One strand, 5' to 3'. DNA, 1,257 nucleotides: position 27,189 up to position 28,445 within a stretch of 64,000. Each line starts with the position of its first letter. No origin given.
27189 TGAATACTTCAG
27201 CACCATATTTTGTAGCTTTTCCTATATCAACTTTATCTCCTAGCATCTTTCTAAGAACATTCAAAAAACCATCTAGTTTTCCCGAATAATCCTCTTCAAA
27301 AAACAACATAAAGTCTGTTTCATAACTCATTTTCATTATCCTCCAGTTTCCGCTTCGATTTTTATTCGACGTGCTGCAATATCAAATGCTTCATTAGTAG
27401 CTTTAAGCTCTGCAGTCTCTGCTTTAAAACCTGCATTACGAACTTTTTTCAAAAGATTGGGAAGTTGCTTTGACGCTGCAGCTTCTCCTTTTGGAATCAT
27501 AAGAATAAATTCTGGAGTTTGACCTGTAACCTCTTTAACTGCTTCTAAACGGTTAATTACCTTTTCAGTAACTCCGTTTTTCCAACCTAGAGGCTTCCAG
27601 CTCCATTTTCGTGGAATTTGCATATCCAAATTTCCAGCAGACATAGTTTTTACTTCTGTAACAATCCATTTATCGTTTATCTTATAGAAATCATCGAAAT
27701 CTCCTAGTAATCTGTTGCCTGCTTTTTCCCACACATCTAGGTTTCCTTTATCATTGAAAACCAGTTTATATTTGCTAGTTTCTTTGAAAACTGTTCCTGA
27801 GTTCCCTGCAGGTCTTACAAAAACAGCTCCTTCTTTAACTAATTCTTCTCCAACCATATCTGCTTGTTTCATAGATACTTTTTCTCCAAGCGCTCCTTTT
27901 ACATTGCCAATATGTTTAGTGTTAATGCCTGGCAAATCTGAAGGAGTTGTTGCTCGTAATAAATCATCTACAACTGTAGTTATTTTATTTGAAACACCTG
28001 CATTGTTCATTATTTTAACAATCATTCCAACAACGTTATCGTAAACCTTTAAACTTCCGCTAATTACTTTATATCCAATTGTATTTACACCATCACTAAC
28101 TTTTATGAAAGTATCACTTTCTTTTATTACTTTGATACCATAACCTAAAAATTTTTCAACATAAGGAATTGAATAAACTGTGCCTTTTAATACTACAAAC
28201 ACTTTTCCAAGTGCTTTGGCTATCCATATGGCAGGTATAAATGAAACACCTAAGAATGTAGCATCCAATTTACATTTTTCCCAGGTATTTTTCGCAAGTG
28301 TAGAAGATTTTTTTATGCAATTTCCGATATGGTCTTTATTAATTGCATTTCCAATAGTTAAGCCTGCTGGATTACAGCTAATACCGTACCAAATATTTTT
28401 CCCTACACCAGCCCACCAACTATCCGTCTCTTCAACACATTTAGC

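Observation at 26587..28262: Toxin/immunity-like pair: PD-(D/E)xK-like C-terminal module of the 1333-aa surface protein, translationally coupled to a 249-aa cytoplasmic ORF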

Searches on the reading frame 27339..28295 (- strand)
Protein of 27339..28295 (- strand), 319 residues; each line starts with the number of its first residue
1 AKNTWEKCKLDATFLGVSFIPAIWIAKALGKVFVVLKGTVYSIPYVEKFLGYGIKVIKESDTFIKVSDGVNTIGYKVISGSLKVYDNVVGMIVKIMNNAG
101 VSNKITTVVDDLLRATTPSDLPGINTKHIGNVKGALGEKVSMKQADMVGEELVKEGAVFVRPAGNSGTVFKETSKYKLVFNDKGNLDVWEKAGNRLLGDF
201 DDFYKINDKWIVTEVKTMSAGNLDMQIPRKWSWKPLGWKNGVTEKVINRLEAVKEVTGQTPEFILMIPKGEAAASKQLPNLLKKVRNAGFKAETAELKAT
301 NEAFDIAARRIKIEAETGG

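Call 3: search_protein_families(library=pfam, proteins=[window:27339-28295:-], max_evalue=1)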
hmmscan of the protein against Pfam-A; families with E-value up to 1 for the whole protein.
window:27339-28295:- (319 aa): 0 families

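Call 4: search_protein_families(library=ncbifam, proteins=[window:27339-28295:-], max_evalue=1)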
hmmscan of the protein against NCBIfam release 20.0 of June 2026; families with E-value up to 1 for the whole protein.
window:27339-28295:- (319 aa): 1 family
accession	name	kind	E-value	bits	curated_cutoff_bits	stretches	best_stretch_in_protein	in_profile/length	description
TIGR03125.1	citrate_citG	equivalog_domain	0.14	11.7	272.3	1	265-302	53-90/275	triphosphoribosyl-dephospho-CoA synthase CitG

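Call 6: find_homologous_proteins(query=window:27339-28295:-, max_evalue=0.01)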
Query window:27339-28295:- (319 aa): 2 proteins with E <= 0.01 among 2387 candidates.
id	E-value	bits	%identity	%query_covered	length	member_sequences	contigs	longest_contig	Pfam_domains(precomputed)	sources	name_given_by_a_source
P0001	1.3e-110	388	100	56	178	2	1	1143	-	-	-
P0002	1.0e-99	352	55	97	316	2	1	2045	-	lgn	-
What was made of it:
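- Tried and rejected: The word-indexed protein search found only one relative of the tip (call 6).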

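Call 7: search_solved_structures(query=window:27339-28295:-, max_evalue=10, show_alignments=2)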
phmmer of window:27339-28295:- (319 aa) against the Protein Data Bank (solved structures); distinct sequences matched with E-value up to 10: 2.
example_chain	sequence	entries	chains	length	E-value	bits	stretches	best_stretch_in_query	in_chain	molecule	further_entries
7y51_A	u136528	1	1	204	0.074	15.7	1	230-295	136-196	Predicted xylanase/chitin deacetylase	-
7fbw_A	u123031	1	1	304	0.17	14.5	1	230-295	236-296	Predicted xylanase/chitin deacetylase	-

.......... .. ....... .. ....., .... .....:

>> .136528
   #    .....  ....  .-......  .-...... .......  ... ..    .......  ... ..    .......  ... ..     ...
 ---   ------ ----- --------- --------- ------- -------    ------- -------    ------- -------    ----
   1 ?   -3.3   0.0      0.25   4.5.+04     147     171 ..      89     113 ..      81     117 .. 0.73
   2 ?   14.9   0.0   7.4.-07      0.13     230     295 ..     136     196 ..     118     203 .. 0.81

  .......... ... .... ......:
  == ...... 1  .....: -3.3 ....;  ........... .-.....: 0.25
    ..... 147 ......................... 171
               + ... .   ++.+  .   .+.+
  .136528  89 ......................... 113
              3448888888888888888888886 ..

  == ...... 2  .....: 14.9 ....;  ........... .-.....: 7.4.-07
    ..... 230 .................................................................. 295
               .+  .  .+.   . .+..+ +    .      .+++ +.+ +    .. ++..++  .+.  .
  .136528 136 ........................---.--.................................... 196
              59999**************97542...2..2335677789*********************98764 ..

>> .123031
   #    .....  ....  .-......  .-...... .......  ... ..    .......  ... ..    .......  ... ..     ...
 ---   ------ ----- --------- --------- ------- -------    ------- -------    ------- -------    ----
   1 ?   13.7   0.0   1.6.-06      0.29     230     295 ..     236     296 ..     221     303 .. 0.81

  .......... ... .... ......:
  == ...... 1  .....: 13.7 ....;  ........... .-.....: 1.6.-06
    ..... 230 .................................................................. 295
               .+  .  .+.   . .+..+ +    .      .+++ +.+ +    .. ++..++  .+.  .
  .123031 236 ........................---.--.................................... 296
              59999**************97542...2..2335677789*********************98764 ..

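Call 10: find_encoding_contigs(protein=P0002, flank=10000)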
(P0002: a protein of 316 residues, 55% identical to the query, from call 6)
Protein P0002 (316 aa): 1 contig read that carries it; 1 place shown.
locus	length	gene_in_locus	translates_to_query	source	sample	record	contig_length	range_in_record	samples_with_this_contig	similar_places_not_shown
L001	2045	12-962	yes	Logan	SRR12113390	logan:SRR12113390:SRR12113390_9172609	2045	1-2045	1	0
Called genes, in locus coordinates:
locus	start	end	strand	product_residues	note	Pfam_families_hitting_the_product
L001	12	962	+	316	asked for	-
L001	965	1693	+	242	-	-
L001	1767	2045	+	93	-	?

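Call 26: search_protein_representatives(alignment_id=A1)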
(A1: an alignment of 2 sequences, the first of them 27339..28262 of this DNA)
Query: 2 sequences, 316 profile positions. Proteins with E-value up to 0.001 (for the whole library): 28; up to 1e-10: 24; up to 1e-30: 8. The best 28 are listed.
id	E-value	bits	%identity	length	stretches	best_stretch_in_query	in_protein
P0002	1.3e-185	632.5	-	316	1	1-316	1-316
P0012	2.4e-130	450.9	-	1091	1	3-315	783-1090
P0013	2.2e-119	414.9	-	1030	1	4-313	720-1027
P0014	1.0e-89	317.4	-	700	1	7-311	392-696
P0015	1.0e-47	179.4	-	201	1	120-311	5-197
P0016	5.1e-43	164.0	-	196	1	139-311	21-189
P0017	3.4e-42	161.3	-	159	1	162-314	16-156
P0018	7.7e-40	153.6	-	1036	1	5-310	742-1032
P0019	7.9e-28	114.1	-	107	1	214-315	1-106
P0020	7.2e-26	107.7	-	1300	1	3-311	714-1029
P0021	1.7e-24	103.1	-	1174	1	5-226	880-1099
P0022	3.3e-23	98.9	-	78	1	239-316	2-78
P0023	2.6e-22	96.0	-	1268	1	3-308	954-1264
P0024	9.8e-22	94.1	-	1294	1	17-308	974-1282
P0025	7.4e-21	91.2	-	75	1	243-315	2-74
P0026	2.5e-20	89.4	-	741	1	4-310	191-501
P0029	1.9e-17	80.0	-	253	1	66-315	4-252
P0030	4.0e-15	72.4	-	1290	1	5-314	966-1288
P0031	9.1e-14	67.9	-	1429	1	4-310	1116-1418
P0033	1.4e-13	67.3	-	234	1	62-300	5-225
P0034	1.8e-11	60.4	-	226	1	123-316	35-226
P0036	5.4e-06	42.4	-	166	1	160-315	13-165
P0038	2.7e-04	36.8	-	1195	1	113-268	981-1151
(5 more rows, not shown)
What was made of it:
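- Tried and rejected: The exhaustive representative search was needed to find the family (call 26).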

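Call 28: search_protein_families(library=pfam, proteins=[P0020, P0026, P0018, P0021, P0023, P0024, P0031, P0038], max_evalue=0.01)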
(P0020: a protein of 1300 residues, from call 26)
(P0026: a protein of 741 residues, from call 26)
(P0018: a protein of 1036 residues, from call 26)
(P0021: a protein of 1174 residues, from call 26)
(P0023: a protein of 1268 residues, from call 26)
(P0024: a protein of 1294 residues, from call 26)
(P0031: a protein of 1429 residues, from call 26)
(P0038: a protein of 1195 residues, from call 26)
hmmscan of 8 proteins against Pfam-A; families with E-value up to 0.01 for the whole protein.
P0020 (1300 aa): 0 families

P0026 (741 aa): 1 family
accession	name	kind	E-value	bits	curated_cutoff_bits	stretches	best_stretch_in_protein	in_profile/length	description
PF22596.2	Scabin-like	-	0.0024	18.2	27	1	608-723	28-130/130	Scabin-like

P0018 (1036 aa): 7 families
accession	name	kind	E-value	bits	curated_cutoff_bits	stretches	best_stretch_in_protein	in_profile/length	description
PF13620.12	CarboxypepD_reg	-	1.8e-26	92.7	32.3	2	155-215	2-62/82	Carboxypeptidase regulatory-like domain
PF17210.9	SdrD_B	-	1.5e-15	57.8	29.7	1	165-211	22-69/112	SdrD B-like domain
PF11974.14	bMG3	-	1.5e-12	47.8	34.9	0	328-366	24-62/103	Bacterial alpha-2-macroglobulin MG3 domain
PF13715.12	CarbopepD_reg_2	-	2e-12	47.4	32.2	0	184-214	27-57/88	CarboxypepD_reg-like domain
PF01060.29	TTR-52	-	6.1e-08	33.6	24.9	0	250-285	12-51/79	Transthyretin-like family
PF17802.7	SpaA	-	0.00011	22.7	23.1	0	328-361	12-47/91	Prealbumin-like fold domain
PF02369.22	Big_1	-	0.0067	17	34.9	0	319-361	20-65/93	Bacterial Ig-like domain (group 1)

P0021 (1174 aa): 6 families
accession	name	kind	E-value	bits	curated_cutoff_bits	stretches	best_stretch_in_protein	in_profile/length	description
PF13620.12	CarboxypepD_reg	-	6.9e-24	84.4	32.3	3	396-454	1-60/82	Carboxypeptidase regulatory-like domain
PF11974.14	bMG3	-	2.3e-09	37.5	34.9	0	324-359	24-59/103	Bacterial alpha-2-macroglobulin MG3 domain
PF13715.12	CarbopepD_reg_2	-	3.1e-09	37.2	32.2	1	347-373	29-56/88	CarboxypepD_reg-like domain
PF17210.9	SdrD_B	-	6.6e-09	36.4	29.7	1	390-449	5-65/112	SdrD B-like domain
PF02369.22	Big_1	-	3.5e-06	27.5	34.9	0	393-437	17-64/93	Bacterial Ig-like domain (group 1)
PF07210.18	DUF1416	-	0.0013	19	23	0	390-446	15-70/97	Protein of unknown function (DUF1416)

P0023 (1268 aa): 1 family
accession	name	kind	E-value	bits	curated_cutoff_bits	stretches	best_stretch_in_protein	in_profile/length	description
PF07661.19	MORN_2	-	0.0016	18.8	29.6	0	289-304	2-17/22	MORN repeat variant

P0024 (1294 aa): 2 families
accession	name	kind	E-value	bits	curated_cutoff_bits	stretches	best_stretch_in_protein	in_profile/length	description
PF07705.17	CARDB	-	1.8e-42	144.1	22.7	4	170-270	3-100/101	CARDB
PF01186.22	Lysyl_oxidase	-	0.0017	18.5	20.4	0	227-274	146-193/204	Lysyl oxidase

P0031 (1429 aa): 2 families
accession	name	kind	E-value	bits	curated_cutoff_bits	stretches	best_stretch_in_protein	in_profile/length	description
PF13620.12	CarboxypepD_reg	-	3.1e-05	24.7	32.3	1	767-834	2-67/82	Carboxypeptidase regulatory-like domain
PF02369.22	Big_1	-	0.00016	22.1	34.9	1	762-824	16-83/93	Bacterial Ig-like domain (group 1)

P0038 (1195 aa): 4 families
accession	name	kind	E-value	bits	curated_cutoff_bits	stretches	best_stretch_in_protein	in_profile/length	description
PF13620.12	CarboxypepD_reg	-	7.2e-09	36.3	32.3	1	636-704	1-74/82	Carboxypeptidase regulatory-like domain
PF02369.22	Big_1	-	5.8e-05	23.6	34.9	0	446-513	11-85/93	Bacterial Ig-like domain (group 1)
PF13715.12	CarbopepD_reg_2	-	0.00014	22.3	32.2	0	640-692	4-58/88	CarboxypepD_reg-like domain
PF17789.7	MG4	-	0.009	16.7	24.7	0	635-672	15-58/95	Macroglobulin domain MG4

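Call 35: search_solved_structures(query=A4, max_evalue=10, show_alignments=3)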
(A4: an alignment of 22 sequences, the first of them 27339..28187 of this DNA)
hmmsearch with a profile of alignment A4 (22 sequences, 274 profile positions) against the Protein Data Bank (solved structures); distinct sequences matched with E-value up to 10: 4.
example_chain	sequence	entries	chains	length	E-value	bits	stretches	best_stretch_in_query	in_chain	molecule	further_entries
4gvp_A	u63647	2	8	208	0.066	15.9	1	181-235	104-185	Response regulator protein vraR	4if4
7ve6_A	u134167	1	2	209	0.066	15.9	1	181-235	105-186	Response regulator protein VraR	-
2rnj_A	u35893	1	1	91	0.48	13.1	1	197-238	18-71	Response regulator protein vraR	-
9wcx_q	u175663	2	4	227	1.4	11.5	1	204-237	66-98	Lipoprotein lpqE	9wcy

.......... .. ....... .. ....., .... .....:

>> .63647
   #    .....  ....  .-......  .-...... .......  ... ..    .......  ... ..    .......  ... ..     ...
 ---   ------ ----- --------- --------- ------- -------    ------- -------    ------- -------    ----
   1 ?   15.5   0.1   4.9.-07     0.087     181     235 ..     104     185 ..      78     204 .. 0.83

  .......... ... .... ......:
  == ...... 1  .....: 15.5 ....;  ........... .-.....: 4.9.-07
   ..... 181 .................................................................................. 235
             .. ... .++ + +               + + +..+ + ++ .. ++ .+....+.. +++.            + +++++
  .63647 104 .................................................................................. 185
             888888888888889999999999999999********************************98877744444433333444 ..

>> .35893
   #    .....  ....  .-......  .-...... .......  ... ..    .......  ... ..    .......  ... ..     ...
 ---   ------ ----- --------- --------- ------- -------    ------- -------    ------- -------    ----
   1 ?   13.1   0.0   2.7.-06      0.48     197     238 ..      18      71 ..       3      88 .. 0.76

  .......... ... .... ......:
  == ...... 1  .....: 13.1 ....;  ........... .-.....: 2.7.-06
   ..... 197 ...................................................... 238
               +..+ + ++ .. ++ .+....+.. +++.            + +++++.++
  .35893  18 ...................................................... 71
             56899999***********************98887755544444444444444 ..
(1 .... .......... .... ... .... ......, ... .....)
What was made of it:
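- On PD-(D/E)xK nuclease superfamily: No PDB sequence hit (calls 7, 35).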

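Call 37: find_encoding_contigs(protein=P0026, flank=10000, max_places=3)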
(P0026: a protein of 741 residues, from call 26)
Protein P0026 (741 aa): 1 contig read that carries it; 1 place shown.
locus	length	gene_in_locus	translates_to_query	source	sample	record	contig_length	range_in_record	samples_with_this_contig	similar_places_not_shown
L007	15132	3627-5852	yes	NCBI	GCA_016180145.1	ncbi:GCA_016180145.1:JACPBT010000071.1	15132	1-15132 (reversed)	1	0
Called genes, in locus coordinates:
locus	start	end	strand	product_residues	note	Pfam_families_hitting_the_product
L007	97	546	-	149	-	-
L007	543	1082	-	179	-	PF12802:MarR_2 (weak), PF00392:GntR (faint), PF13412:HTH_24 (weak), PF01909:NTP_transf_2, PF18765:Polbeta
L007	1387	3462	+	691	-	-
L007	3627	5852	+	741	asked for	-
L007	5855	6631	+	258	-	-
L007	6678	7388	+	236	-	-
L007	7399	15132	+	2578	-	PF00082:Peptidase_S8, PF06832:BiPBP_C (faint), PF00801:PKD (faint), PF17963:Big_9 (weak), PF05345:He_PIG, PF17963:Big_9, PF05345:He_PIG, PF17963:Big_9 (weak), +5 more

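Call 38: find_encoding_contigs(protein=P0020, flank=10000, max_places=3)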
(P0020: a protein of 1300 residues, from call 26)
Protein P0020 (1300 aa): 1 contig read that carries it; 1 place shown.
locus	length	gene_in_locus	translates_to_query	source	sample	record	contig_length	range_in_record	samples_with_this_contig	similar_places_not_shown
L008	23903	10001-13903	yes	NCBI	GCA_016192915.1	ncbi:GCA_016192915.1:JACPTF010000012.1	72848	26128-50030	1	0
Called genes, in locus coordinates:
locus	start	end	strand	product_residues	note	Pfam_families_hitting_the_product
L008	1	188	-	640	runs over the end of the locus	PF00324:AA_permease, PF13520:AA_permease_2, PF01209:Ubie_methyltran, PF13489:Methyltransf_23, PF08241:Methyltransf_11, PF08242:Methyltransf_12, PF13649:Methyltransf_25, PF13847:Methyltransf_31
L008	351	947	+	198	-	-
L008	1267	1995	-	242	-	PF02223:Thymidylate_kin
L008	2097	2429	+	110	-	-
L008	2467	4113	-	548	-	PF02511:Thy1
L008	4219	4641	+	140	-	PF00085:Thioredoxin (weak)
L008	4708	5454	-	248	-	PF01887:SAM_HAT_N, PF20257:SAM_HAT_C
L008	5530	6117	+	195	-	PF13207:AAA_17 (weak), PF13238:AAA_18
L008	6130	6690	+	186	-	PF06559:DCD_N, PF22569:DCD_C, PF22769:DCD, PF00692:dUTPase (weak)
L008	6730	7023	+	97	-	PF27273:MJ0235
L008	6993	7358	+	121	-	PF20126:TumE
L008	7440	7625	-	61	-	PF01907:Ribosomal_L37e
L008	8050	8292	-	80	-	PF01423:LSM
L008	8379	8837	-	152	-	PF13545:HTH_Crp_2 (weak), PF01022:HTH_5 (weak), PF12840:HTH_20 (weak), PF13404:HTH_AsnC-type, PF13412:HTH_24, PF09339:HTH_IclR (weak), PF22482:AsnC_trans_reg_3 (weak), PF01037:AsnC_trans_reg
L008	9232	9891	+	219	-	-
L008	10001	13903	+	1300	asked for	-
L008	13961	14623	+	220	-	-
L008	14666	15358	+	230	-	-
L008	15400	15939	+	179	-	-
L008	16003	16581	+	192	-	-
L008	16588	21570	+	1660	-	PF00082:Peptidase_S8, PF05345:He_PIG (faint), PF17892:Cadherin_5 (faint), PF00801:PKD (faint), PF07705:CARDB, PF17963:Big_9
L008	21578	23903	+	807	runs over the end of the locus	PF25023:TEN_YD-shell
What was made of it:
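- An RHS/YD-shell gene lies in the L008 neighbourhood (call 38).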

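Call 42: predict_structure(alignment_id=A4)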
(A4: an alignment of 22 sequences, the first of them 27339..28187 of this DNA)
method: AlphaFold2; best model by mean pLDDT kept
length: 283 residues; sequences in the alignment: 22
mean_pLDDT: 91.9   pTM: 0.88
mean pLDDT of the five models: 91.9, 91.5, 91.2, 90.4, 90.2
residues with pLDDT >= 90: 219; 70-90: 54; 50-70: 8; < 50: 2
segments of 3 or more residues with pLDDT < 50: none
pLDDT, mean of each block of 10 residues (from residue 1): 63 76 88 88 87 95 93 96 90 94 96 92 94 97 93 94 95 96 96 87 92 97 97 97 97 97 97 94 68
secondary structure, 60 per line:
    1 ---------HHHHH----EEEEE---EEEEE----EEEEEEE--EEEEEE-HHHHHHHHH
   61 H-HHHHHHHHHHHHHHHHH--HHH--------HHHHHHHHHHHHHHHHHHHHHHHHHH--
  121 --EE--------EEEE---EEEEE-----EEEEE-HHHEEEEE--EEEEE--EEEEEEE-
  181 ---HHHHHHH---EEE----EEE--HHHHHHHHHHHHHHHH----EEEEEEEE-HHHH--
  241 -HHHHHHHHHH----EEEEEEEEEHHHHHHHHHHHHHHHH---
elements in order: H10-14 E19-23 E27-31 E36-42 E45-50 H52-61 H63-79 H93-118 E133-136 E140-144 E150-154 E159-163 E166-170 E173-179 H184-190 E194-196 E201-203 H206-221 E226-233 H235-238 H242-251 E256-264 H265-280
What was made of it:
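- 27918..28187 (-): N-terminal part of the tip (aa 1051-1140): a four-strand beta mini-domain plus two helices. AF2 model, pLDDT 91.9 (call 42).
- On PD-(D/E)xK nuclease superfamily: The AF2 model (pLDDT 91.9) shows a long helix at model residues 93-118, a beta meander, strands 159-170 and 173-179, helix 206-221 and strand 226-233 (call 42).
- The AF2 model has pLDDT 91.9 and pTM 0.88, with canonical alpha-beta-beta-beta-alpha-beta order (call 42).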

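Call 46: fold_search(model_id=the predicted structure, library=pdb)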
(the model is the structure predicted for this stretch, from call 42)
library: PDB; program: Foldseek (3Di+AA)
matches with E <= 10: 1069; with E <= 0.001: 0
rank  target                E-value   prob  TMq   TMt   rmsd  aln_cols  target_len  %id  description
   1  8q3y_A                7.0e-03  0.98  0.25  0.17  10.1       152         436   14  Crystal structure of apo Can2 from Thermoanaerobacter brockii (released 2023-11-22)
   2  8q42_A                1.2e-02  0.47  0.24  0.17  17.6       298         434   10  Crystal structure of cA4-bound Can2 (E341A) in complex with oligo-A DNA (released 2023-11-22)
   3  8ps4_A                1.3e-02  0.63  0.27  0.21  12.7       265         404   14  Escherichia coli SduA complex (released 2025-01-22)
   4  8q44_B                1.4e-02  0.75  0.24  0.17  14.4       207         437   12  Crystal structure of cA4-bound Can2 (E364R) in complex with oligo-T DNA (released 2023-11-22)
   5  8q42_B                1.7e-02  0.47  0.25  0.18  18.6       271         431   12  Crystal structure of cA4-bound Can2 (E341A) in complex with oligo-A DNA (released 2023-11-22)
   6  8q41_B                2.1e-02  0.38  0.24  0.18  17.2       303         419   10  Crystal structure of Can2 (E341A) bound to cA4 and TTTAAA ssDNA (released 2023-11-22)
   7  7e8r                  2.6e-02  0.72  0.23  0.19  11.3       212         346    9  EcoT38I restriction endonuclease (released 2022-03-02)
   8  8q3z_A                3.0e-02  0.82  0.23  0.16  11.4       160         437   12  Crystal structure of cA4-bound Can2 from Thermoanaerobacter brockii (released 2023-11-22)
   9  8q43_B                5.0e-02  0.30  0.25  0.18  13.8       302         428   10  Crystal structure of cA4-bound Can2 (E341A) in complex with oligo-C DNA (released 2023-11-22)
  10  8q43_A                5.0e-02  0.28  0.24  0.18  18.1       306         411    9  Crystal structure of cA4-bound Can2 (E341A) in complex with oligo-C DNA (released 2023-11-22)
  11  7edb_A                5.6e-02  0.44  0.23  0.19  11.3       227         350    9  EcoT38I restriction endonuclease complexed with DNA (released 2022-03-16)
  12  8q44_A                6.7e-02  0.72  0.24  0.16   9.2       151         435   12  Crystal structure of cA4-bound Can2 (E364R) in complex with oligo-T DNA (released 2023-11-22)
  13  9ibq_A                8.9e-02  0.21  0.23  0.23  16.9       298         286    9  Structure of BstEII with DNA substrate (released 2026-03-04)
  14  3x2z_A                8.9e-02  0.16  0.21  0.25  16.5       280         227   10  Crystal structure of metallo-beta-lactamase in complex with nickel from Thermotoga maritima (released 2016-02-17)
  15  8q41_A                1.0e-01  0.63  0.23  0.17   9.2       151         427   12  Crystal structure of Can2 (E341A) bound to cA4 and TTTAAA ssDNA (released 2023-11-22)
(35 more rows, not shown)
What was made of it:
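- On PD-(D/E)xK nuclease superfamily: SduA, EcoT38I, BstEII, MUS81, PspGI and Avs4 are also in the list (call 46).
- Foldseek's top hits are PD-(D/E)xK nucleases (call 46). Foldseek hits include defence nucleases: Can2, Shedu SduA, Avs4 (call 46).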
